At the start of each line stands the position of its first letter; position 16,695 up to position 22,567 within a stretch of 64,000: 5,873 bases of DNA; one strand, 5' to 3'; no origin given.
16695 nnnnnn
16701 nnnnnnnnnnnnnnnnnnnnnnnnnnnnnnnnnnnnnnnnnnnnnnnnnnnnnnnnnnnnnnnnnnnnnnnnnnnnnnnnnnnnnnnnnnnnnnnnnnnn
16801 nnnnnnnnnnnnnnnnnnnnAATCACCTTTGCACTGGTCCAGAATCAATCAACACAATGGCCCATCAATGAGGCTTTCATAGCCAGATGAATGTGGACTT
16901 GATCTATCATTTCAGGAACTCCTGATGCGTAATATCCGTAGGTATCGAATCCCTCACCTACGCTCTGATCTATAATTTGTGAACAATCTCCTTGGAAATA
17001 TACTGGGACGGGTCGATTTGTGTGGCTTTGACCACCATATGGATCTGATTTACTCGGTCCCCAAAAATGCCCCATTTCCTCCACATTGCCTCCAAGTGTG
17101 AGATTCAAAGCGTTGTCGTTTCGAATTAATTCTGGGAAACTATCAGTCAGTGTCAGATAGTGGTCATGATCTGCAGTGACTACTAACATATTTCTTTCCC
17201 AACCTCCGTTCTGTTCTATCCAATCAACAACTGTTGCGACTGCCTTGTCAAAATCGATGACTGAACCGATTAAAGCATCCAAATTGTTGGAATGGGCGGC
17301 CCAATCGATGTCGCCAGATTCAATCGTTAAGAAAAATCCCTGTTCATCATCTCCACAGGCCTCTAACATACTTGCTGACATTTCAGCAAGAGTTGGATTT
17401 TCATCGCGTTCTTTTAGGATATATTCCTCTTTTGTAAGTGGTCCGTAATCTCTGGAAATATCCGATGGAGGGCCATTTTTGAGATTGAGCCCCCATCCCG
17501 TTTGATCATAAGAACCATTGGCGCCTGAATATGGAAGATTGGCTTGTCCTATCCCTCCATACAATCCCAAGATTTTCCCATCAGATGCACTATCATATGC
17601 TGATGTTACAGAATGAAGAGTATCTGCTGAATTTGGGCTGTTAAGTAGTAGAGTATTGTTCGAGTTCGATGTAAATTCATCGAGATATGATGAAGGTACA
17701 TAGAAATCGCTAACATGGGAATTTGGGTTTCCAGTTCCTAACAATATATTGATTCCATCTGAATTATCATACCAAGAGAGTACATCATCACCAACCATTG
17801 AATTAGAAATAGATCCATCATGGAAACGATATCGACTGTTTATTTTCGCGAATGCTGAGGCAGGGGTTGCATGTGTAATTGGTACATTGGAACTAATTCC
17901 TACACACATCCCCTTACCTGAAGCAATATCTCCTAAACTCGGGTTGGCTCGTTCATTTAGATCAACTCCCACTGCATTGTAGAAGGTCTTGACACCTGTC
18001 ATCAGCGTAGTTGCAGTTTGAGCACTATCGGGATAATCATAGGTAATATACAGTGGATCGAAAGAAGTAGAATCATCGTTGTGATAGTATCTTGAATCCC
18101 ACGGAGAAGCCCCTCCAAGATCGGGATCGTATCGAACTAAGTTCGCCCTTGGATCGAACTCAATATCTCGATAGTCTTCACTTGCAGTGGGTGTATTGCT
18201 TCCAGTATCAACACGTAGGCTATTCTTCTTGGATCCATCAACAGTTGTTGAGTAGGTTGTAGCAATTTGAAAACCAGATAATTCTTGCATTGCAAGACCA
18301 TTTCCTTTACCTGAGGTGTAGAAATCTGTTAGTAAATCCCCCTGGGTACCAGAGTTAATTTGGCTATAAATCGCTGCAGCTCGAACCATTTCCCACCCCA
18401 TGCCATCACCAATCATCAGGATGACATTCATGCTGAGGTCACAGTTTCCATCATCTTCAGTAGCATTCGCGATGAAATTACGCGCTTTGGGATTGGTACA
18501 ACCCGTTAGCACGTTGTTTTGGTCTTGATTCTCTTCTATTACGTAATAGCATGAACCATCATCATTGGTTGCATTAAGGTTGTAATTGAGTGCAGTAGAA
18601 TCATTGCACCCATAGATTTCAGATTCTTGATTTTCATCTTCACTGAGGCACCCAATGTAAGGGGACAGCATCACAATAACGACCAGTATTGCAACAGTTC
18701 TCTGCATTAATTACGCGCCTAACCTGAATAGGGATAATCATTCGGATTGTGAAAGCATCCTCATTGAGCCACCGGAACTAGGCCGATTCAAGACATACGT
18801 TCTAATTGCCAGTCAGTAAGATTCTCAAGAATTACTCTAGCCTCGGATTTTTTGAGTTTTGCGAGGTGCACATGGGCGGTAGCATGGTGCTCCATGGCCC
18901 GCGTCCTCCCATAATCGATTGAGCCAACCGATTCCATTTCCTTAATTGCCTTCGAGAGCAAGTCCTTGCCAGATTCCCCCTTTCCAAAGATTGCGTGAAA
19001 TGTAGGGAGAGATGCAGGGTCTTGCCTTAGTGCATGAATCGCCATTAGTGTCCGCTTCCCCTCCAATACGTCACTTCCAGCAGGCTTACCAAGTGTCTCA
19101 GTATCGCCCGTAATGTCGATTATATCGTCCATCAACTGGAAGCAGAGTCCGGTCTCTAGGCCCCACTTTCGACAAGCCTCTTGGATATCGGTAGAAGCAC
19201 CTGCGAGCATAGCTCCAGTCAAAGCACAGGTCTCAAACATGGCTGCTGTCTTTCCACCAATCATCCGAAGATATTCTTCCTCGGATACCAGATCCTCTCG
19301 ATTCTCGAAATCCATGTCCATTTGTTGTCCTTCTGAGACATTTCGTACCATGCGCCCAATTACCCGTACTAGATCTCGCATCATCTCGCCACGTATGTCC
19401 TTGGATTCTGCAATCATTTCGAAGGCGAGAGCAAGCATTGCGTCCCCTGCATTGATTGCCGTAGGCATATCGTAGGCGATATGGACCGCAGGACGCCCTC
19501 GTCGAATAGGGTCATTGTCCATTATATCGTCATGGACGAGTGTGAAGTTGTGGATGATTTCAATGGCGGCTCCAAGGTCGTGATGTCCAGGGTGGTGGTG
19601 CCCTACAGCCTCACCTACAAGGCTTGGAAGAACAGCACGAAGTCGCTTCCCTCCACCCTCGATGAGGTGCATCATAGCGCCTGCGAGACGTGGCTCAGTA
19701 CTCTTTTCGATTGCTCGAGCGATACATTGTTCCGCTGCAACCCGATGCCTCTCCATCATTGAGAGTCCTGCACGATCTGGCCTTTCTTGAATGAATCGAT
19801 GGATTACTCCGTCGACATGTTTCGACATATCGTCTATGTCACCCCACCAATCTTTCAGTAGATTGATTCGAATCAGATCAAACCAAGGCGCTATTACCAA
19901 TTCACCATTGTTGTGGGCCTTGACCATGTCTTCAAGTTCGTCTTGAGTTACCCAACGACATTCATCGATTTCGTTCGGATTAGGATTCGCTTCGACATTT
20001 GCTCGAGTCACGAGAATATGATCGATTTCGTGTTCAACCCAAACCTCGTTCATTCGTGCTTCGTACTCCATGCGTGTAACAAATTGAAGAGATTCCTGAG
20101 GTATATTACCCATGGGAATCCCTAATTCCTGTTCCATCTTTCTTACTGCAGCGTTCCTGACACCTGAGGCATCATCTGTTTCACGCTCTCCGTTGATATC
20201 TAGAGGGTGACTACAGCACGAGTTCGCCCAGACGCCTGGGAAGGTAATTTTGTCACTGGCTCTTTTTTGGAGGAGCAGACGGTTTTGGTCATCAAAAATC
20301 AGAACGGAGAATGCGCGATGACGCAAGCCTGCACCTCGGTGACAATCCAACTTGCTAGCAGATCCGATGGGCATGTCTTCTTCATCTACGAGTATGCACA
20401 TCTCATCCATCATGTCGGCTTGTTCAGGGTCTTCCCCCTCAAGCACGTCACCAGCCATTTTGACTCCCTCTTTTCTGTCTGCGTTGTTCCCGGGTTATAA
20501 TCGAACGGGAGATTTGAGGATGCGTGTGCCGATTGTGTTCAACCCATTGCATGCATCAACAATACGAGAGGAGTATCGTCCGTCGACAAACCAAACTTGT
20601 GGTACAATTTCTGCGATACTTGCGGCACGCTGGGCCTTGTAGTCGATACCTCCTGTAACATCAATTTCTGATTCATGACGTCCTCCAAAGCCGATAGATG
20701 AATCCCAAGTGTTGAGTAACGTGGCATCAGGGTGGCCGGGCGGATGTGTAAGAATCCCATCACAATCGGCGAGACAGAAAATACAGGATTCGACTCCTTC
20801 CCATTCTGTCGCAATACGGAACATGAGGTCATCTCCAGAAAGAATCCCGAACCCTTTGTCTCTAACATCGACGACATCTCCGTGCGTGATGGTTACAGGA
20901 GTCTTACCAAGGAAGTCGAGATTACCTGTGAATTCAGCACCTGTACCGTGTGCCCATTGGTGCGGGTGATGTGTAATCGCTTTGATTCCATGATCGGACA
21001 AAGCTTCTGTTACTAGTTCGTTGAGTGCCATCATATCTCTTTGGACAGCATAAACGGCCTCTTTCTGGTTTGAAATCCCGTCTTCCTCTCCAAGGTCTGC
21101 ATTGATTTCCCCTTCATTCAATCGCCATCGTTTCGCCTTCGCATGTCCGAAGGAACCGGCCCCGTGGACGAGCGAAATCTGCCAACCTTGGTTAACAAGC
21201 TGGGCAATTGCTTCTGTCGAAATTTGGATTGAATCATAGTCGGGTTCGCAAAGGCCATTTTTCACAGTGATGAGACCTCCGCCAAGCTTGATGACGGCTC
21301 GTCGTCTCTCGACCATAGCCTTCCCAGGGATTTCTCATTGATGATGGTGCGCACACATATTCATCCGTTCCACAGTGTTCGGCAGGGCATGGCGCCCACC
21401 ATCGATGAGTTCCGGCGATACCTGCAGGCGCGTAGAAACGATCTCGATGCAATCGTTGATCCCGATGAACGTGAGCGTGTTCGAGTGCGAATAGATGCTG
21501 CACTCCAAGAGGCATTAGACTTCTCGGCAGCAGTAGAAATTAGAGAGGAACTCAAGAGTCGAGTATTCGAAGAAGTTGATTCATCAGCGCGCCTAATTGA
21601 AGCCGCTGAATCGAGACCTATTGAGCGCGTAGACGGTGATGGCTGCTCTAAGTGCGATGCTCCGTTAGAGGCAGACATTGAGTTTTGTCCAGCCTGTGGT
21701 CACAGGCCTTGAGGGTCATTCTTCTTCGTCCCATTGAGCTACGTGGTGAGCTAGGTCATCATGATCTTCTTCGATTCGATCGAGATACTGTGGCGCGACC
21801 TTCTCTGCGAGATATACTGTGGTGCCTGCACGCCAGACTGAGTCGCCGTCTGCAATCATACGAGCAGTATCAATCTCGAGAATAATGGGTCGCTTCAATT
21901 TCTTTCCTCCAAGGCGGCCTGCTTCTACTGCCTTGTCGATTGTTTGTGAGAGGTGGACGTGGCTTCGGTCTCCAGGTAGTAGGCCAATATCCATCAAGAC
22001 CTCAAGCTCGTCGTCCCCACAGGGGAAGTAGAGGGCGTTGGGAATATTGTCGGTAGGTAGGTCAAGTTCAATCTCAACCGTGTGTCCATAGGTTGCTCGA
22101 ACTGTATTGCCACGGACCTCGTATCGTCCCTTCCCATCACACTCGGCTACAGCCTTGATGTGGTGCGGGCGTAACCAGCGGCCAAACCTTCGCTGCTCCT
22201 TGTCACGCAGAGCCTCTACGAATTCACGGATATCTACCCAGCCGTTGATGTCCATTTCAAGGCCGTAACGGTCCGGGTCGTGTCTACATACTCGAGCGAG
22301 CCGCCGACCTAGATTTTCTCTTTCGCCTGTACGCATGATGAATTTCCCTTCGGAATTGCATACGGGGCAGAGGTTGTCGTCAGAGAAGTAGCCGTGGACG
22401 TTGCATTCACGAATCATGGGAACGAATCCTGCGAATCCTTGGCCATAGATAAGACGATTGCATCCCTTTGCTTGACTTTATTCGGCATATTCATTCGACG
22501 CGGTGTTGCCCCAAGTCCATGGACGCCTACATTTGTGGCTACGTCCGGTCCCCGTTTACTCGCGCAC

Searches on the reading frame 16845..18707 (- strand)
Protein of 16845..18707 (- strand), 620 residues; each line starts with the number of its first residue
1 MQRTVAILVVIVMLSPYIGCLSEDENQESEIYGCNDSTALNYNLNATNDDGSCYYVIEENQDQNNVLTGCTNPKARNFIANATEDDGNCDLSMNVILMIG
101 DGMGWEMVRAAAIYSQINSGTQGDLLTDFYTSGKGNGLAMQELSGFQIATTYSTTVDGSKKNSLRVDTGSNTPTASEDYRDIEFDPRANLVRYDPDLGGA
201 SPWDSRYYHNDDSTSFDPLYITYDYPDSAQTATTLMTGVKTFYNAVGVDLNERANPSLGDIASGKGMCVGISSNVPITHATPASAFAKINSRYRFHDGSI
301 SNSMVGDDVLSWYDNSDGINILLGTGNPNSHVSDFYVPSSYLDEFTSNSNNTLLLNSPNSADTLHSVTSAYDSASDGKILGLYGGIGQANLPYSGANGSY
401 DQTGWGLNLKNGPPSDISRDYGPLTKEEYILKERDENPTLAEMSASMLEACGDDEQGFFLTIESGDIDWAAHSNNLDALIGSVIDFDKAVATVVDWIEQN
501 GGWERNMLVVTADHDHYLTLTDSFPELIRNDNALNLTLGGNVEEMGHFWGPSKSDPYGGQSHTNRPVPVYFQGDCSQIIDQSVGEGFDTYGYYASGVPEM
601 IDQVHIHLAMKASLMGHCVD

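Call 24: search_protein_families(library=pfam, proteins=[window:16845-18707:-], max_evalue=0.0001)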
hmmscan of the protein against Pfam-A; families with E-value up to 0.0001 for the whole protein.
window:16845-18707:- (620 aa): 2 families
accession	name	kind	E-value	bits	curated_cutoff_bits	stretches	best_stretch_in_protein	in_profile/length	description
PF00245.25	Alk_phosphatase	-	3.3e-39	135.4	24.4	2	430-520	230-317/423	Alkaline phosphatase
PF01676.23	Metalloenzyme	-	1.1e-07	32.1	24.3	1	444-574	135-223/252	Metalloenzyme superfamily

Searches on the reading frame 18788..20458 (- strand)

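Call 70: search_protein_families(library=pfam, proteins=[window:18788-20458:-], max_evalue=0.0001)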
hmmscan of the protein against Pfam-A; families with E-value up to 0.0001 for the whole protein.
window:18788-20458:- (556 aa): 2 families
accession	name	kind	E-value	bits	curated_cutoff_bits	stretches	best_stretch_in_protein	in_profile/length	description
PF00348.22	polyprenyl_synt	-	2.8e-69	233.6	27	1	256-508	2-251/251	Polyprenyl synthetase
PF00293.34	NUDIX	-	5.4e-18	65.7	21.1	1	46-189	2-130/134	NUDIX domain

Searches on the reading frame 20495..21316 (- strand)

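Call 24: search_protein_families(library=pfam, proteins=[window:20495-21316:-], max_evalue=0.0001)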
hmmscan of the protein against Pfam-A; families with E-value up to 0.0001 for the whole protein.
window:20495-21316:- (273 aa): 1 family
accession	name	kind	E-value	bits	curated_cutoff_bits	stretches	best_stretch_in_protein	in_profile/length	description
PF00696.33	AA_kinase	-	4.1e-20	73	24.9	1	6-236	2-224/234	Amino acid kinase family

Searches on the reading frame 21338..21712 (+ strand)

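Call 24: search_protein_families(library=pfam, proteins=[window:21338-21712:+], max_evalue=0.0001)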
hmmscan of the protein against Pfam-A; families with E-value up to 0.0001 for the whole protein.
window:21338-21712:+ (124 aa): 2 families
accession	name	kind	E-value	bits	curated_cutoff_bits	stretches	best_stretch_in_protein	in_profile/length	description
PF13240.11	Zn_Ribbon_1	-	2.7e-05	24.2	25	1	103-122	2-21/23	zinc-ribbon domain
PF13248.11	Zn_ribbon_3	-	6.5e-05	22.7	27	0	103-123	5-25/26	zinc-ribbon domain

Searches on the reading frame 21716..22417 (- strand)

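Call 3: search_protein_families(library=pfam, proteins=[window:21716-22417:-], max_evalue=0.01)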
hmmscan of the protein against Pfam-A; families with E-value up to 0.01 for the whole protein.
window:21716-22417:- (233 aa): 1 family
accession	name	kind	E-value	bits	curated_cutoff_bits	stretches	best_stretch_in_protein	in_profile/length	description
PF01885.22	PTS_2-RNA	-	2.6e-23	83.4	26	1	33-205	3-176/177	RNA 2'-phosphotransferase, Tpt1 / KptA family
